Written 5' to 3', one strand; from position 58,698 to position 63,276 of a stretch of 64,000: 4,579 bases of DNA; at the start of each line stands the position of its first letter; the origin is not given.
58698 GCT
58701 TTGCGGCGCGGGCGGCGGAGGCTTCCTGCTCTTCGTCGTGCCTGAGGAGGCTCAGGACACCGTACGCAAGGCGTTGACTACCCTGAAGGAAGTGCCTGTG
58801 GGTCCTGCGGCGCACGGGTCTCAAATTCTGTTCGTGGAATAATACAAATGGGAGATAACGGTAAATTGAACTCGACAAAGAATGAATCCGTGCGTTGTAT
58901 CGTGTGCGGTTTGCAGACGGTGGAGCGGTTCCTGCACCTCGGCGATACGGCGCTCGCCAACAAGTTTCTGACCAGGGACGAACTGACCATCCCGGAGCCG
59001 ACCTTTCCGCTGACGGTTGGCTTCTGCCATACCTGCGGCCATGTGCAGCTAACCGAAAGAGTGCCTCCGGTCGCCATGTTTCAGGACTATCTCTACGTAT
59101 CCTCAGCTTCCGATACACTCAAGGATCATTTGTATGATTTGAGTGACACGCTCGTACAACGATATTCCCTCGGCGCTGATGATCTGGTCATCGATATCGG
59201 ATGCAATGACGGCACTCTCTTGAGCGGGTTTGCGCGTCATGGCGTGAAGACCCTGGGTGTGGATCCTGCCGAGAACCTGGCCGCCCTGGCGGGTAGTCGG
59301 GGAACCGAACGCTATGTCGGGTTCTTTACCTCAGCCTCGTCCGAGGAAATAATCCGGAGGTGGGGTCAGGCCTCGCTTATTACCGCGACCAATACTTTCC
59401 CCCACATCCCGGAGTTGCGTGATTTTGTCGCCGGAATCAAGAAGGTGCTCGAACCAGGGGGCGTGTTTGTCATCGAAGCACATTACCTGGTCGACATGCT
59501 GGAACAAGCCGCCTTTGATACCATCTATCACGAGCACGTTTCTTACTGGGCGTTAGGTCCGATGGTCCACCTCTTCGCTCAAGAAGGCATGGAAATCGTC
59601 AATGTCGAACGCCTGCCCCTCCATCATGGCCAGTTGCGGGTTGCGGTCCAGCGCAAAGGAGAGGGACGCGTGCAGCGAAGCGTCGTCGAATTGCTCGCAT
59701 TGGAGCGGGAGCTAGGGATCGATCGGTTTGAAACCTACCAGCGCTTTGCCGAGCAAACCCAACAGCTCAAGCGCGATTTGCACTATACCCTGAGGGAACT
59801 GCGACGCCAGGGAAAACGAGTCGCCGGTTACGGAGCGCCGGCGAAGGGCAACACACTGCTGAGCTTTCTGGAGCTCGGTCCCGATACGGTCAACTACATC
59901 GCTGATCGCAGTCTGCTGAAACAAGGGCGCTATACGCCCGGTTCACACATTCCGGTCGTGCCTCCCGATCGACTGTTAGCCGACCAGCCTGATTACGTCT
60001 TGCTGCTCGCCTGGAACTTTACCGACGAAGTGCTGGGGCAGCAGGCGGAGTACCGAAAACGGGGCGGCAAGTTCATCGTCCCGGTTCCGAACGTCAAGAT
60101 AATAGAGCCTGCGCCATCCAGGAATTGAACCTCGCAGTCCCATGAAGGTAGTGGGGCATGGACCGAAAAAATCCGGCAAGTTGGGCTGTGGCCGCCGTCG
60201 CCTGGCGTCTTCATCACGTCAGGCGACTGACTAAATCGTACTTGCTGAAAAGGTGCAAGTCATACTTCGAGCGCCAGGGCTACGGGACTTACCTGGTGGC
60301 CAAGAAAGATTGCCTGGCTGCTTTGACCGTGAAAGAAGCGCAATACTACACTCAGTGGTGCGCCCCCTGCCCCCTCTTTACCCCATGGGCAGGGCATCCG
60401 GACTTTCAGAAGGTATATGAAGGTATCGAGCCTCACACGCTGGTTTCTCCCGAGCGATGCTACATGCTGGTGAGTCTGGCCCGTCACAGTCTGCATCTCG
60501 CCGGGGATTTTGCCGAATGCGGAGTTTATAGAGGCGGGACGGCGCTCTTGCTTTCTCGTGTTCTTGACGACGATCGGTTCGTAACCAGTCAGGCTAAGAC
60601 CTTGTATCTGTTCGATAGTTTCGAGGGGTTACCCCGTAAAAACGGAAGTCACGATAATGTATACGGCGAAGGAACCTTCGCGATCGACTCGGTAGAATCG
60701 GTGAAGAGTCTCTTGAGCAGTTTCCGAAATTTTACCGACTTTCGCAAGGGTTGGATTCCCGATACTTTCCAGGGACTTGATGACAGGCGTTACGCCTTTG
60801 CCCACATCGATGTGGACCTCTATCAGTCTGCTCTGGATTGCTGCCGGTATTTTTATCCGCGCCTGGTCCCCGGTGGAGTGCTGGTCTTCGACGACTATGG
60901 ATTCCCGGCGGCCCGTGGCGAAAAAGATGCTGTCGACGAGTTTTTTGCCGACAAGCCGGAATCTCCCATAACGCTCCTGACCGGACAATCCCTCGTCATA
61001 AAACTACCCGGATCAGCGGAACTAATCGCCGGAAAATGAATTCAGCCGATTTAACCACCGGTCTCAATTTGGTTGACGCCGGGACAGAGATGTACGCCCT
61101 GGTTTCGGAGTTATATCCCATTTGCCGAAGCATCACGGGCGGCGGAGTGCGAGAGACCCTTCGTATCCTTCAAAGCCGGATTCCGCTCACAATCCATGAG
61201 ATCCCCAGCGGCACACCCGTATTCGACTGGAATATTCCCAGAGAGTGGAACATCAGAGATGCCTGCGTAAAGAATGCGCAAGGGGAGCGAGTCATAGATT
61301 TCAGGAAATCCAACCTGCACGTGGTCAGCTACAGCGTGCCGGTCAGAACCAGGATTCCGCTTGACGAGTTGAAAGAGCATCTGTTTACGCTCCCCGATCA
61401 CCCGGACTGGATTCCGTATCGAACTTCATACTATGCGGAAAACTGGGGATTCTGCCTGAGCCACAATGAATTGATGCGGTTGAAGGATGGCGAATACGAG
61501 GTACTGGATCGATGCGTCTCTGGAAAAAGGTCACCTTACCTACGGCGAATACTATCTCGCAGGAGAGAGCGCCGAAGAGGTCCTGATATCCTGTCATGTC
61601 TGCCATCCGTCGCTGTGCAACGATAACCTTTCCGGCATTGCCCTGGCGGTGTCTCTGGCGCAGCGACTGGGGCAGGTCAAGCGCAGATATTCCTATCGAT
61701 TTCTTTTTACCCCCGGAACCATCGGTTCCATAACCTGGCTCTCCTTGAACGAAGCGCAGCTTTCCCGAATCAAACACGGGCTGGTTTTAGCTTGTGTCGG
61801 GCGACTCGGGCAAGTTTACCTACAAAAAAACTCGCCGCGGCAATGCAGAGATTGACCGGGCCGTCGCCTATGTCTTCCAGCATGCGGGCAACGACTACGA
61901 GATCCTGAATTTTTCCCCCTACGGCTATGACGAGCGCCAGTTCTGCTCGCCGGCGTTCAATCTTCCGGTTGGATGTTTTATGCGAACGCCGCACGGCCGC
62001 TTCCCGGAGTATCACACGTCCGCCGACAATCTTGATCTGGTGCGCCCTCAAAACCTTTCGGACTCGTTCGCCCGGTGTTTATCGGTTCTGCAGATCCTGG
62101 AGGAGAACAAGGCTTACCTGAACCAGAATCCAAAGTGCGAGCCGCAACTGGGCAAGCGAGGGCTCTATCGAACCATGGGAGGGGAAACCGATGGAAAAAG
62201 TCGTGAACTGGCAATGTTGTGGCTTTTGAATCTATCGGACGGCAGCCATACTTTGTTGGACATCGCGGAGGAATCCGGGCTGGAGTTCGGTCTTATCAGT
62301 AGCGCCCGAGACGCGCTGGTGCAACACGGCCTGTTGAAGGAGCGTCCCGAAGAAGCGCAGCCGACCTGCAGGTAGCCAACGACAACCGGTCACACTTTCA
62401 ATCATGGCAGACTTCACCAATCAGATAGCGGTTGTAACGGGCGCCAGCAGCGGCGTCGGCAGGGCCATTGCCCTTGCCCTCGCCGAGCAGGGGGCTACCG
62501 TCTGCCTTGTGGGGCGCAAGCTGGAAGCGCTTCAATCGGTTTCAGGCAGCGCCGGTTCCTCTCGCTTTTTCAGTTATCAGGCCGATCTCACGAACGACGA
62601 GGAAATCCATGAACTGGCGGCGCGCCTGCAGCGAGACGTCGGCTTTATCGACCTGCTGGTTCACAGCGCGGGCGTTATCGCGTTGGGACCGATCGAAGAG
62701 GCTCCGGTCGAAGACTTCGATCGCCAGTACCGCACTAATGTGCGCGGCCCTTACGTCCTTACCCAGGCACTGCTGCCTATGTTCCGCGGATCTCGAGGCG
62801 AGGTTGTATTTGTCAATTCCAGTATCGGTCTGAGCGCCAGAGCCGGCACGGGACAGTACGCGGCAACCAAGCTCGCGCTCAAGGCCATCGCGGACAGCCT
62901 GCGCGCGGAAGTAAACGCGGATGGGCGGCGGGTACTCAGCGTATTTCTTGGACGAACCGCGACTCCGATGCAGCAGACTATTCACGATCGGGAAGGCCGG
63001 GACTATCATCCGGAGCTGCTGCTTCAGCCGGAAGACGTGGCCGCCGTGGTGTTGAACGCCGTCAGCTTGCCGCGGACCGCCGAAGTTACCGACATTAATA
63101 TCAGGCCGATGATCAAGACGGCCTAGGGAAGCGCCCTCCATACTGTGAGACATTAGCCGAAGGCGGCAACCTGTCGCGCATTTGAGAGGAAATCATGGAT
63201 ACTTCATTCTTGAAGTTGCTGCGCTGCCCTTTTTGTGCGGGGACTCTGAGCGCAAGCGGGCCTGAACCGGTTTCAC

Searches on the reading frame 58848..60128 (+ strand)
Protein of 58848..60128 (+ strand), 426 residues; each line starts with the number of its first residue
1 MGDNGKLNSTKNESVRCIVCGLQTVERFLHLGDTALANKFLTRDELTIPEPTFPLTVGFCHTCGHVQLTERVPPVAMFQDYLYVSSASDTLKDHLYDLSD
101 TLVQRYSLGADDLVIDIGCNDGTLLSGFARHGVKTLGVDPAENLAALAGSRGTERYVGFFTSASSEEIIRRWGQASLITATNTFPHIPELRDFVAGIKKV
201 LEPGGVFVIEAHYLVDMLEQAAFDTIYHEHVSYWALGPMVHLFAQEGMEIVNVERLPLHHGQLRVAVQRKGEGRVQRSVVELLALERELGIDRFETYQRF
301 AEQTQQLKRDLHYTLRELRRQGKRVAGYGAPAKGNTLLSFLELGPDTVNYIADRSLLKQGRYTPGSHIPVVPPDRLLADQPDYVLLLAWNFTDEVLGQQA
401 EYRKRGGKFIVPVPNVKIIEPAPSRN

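Call 65: search_protein_families(library=pfam, proteins=[window:58848-60128:+], max_evalue=0.001)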
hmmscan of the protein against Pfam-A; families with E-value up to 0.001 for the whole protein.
window:58848-60128:+ (426 aa): 6 families
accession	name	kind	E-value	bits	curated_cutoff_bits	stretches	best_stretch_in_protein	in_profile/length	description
PF08484.17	Methyltransf_14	-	4e-57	192.9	23.5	1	258-414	2-160/160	C-methyltransferase C-terminal domain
PF08421.16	Methyltransf_13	-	2.1e-19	69.9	31.3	1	17-78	1-62/62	Putative zinc binding domain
PF13489.12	Methyltransf_23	-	1.3e-15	57.9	27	1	102-251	12-162/164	Methyltransferase domain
PF08241.18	Methyltransf_11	-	1.6e-10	41.9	21.2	1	115-209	1-95/95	Methyltransferase domain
PF08242.18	Methyltransf_12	-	1.8e-10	41.9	30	1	115-207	1-98/98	Methyltransferase domain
PF13649.12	Methyltransf_25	-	1.2e-08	36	27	1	114-205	1-97/97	Methyltransferase domain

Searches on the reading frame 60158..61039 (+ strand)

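Call 65: search_protein_families(library=pfam, proteins=[window:60158-61039:+], max_evalue=0.001)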
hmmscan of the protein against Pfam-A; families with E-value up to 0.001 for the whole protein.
window:60158-61039:+ (293 aa): 2 families
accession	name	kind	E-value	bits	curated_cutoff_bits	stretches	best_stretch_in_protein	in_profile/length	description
PF05711.17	TylF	-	8.5e-26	91.2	23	1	114-263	91-243/264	Macrocin-O-methyltransferase (TylF)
PF13578.12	Methyltransf_24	-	3.8e-13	50.7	26.3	1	120-247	2-105/105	Methyltransferase domain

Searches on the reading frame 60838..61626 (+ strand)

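Call 65: search_protein_families(library=pfam, proteins=[window:60838-61626:+], max_evalue=0.001)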
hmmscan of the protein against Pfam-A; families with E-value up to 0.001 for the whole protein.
window:60838-61626:+ (262 aa): 2 families
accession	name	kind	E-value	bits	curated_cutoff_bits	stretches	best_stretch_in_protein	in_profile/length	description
PF09940.16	DUF2172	-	2.5e-40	137.2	27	1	136-222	1-87/92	Domain of unknown function (DUF2172)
PF16254.10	DUF4910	-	9.1e-21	74.3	26.6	1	86-219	1-55/247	Domain of unknown function (DUF4910)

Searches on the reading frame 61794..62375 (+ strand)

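Call 65: search_protein_families(library=pfam, proteins=[window:61794-62375:+], max_evalue=0.001)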
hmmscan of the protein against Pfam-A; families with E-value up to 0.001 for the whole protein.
window:61794-62375:+ (193 aa): 2 families
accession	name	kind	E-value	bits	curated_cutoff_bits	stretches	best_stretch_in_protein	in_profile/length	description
PF16254.10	DUF4910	-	4.7e-42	144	26.6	1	2-105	144-247/247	Domain of unknown function (DUF4910)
PF16221.11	HTH_47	-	4.4e-29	100.3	27.1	1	107-182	2-77/78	winged helix-turn-helix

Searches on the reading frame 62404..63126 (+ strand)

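Call 65: search_protein_families(library=pfam, proteins=[window:62404-63126:+], max_evalue=0.001)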
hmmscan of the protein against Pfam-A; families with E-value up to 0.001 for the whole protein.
window:62404-63126:+ (240 aa): 5 families
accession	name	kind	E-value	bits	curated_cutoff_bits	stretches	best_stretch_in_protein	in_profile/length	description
PF00106.31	adh_short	-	2.9e-43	148.1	26.6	1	7-196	1-193/195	short chain dehydrogenase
PF13561.12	adh_short_C2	-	7.5e-33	114.5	27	1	13-217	1-214/236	Enoyl-(Acyl carrier protein) reductase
PF08659.16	KR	-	7.5e-15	55.7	22.6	1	10-169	4-166/180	KR domain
PF01370.27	Epimerase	-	1e-06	28.8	20.9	1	10-169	2-159/240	NAD dependent epimerase/dehydratase family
PF08643.16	DUF1776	-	0.00092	19.1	25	0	93-184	104-198/294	Fungal family of unknown function (DUF1776)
